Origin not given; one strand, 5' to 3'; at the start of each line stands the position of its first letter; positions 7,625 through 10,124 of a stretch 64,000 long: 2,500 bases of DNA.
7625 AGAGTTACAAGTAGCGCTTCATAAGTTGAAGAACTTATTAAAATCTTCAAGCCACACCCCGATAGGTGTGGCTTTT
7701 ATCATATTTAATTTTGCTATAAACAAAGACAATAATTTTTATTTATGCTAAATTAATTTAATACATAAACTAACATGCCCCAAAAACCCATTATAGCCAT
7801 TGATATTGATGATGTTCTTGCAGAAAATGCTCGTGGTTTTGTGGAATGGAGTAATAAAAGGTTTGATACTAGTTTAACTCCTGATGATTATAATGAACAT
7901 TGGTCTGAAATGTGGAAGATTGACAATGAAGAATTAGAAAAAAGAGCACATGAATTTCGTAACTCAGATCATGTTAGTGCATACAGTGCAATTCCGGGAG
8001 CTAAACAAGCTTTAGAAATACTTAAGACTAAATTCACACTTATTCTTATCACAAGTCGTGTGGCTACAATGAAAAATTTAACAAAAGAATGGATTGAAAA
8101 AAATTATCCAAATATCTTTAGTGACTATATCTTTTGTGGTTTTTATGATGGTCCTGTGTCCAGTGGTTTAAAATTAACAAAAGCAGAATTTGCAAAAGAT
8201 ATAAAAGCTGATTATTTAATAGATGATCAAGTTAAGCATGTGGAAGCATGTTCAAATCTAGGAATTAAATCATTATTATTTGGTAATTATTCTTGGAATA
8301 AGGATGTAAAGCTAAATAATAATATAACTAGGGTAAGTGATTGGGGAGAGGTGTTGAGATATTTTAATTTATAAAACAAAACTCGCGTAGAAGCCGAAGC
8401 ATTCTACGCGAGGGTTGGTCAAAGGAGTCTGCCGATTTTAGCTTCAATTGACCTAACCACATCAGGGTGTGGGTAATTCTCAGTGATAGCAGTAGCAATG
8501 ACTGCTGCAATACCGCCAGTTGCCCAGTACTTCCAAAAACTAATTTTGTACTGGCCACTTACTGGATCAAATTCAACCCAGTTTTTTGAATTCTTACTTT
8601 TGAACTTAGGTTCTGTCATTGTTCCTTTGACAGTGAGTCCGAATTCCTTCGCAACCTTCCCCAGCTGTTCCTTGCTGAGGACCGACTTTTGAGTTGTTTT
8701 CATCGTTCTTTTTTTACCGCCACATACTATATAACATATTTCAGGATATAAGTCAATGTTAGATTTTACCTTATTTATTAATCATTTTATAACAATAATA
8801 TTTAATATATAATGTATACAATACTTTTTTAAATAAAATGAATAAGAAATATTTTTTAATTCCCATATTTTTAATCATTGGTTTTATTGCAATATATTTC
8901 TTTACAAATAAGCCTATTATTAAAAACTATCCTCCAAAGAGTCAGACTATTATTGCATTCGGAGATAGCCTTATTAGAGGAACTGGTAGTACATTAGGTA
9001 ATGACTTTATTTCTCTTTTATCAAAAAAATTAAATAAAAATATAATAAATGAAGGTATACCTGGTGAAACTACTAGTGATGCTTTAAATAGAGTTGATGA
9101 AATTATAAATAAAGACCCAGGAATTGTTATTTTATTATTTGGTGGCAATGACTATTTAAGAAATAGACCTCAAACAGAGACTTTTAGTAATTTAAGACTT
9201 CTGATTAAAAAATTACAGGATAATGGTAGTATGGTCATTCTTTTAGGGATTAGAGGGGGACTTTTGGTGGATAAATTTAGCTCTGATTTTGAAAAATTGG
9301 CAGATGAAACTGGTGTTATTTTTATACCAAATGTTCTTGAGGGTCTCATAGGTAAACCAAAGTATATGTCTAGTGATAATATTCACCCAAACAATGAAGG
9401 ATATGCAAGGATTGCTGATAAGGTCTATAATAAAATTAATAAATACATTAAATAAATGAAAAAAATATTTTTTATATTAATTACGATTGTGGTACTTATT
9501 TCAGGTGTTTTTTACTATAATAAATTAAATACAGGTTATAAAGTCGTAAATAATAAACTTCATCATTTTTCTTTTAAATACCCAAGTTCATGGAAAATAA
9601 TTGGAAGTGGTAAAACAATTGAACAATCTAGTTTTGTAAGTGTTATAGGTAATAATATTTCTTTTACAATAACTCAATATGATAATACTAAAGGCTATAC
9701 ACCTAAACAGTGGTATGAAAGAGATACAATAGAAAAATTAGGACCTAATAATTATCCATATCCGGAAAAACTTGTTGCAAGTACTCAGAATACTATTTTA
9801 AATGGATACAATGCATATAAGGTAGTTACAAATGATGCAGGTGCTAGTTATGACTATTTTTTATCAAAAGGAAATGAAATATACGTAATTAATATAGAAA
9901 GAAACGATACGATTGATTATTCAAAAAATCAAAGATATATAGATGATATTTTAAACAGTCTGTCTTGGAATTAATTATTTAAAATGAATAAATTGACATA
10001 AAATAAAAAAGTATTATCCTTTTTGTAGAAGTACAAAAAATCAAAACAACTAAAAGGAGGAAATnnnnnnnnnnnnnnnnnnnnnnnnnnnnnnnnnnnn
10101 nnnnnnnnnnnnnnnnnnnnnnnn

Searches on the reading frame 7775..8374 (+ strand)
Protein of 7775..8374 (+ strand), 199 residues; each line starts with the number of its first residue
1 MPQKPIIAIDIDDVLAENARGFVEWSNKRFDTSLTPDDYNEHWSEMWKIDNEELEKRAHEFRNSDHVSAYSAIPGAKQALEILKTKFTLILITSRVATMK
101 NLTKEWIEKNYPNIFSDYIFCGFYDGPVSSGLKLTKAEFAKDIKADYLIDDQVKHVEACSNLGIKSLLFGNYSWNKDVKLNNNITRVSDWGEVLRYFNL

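Call 41: search_protein_families(library=pfam, proteins=[window:7775-8374:+], max_evalue=0.001)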
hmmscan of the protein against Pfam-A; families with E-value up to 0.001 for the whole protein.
window:7775-8374:+ (199 aa): 1 family
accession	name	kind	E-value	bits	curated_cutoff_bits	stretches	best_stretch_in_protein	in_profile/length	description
PF06941.18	NT5C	-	4.2e-14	53.3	24.8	1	4-121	1-121/180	5' nucleotidase, deoxy (Pyrimidine), cytosolic type C protein (NT5C)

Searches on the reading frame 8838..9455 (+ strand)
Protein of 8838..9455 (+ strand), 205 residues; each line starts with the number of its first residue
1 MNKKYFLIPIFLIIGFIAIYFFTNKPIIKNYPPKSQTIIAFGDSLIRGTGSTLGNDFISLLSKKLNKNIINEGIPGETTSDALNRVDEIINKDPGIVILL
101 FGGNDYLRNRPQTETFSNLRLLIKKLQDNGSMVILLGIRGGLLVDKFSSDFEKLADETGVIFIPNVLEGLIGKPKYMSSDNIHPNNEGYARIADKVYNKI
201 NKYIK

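Call 41: search_protein_families(library=pfam, proteins=[window:8838-9455:+], max_evalue=0.001)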
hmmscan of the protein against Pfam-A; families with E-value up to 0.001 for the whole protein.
window:8838-9455:+ (205 aa): 5 families
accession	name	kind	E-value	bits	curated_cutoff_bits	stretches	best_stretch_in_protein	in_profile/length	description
PF13472.12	Lipase_GDSL_2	-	2e-22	81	32.9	1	40-191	1-178/178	GDSL-like Lipase/Acylhydrolase family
PF00657.28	Lipase_GDSL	-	1.9e-15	58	23.6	1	38-196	1-208/208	GDSL-like Lipase/Acylhydrolase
PF04311.20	DUF459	-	5.7e-05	23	27.2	0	38-109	2-75/197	Protein of unknown function (DUF459)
PF17182.10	OSK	-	5.8e-05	22.9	27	1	74-136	52-113/202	OSK domain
PF14606.12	Lipase_GDSL_3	-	0.00027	21.7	27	0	37-127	3-88/178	GDSL-like Lipase/Acylhydrolase family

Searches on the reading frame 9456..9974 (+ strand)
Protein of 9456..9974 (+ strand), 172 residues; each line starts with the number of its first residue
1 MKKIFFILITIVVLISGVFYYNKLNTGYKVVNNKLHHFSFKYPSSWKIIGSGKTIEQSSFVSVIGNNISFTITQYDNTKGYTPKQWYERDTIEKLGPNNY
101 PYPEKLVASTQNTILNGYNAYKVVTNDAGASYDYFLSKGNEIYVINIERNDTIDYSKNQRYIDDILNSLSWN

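Call 41: search_protein_families(library=pfam, proteins=[window:9456-9974:+], max_evalue=0.001)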
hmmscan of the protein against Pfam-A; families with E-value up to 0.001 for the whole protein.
window:9456-9974:+ (172 aa): 1 family
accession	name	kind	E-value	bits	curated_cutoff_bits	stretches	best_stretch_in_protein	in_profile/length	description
PF18933.6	PsbP_2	-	5.1e-05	23.8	27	1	36-168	52-181/184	PsbP-like protein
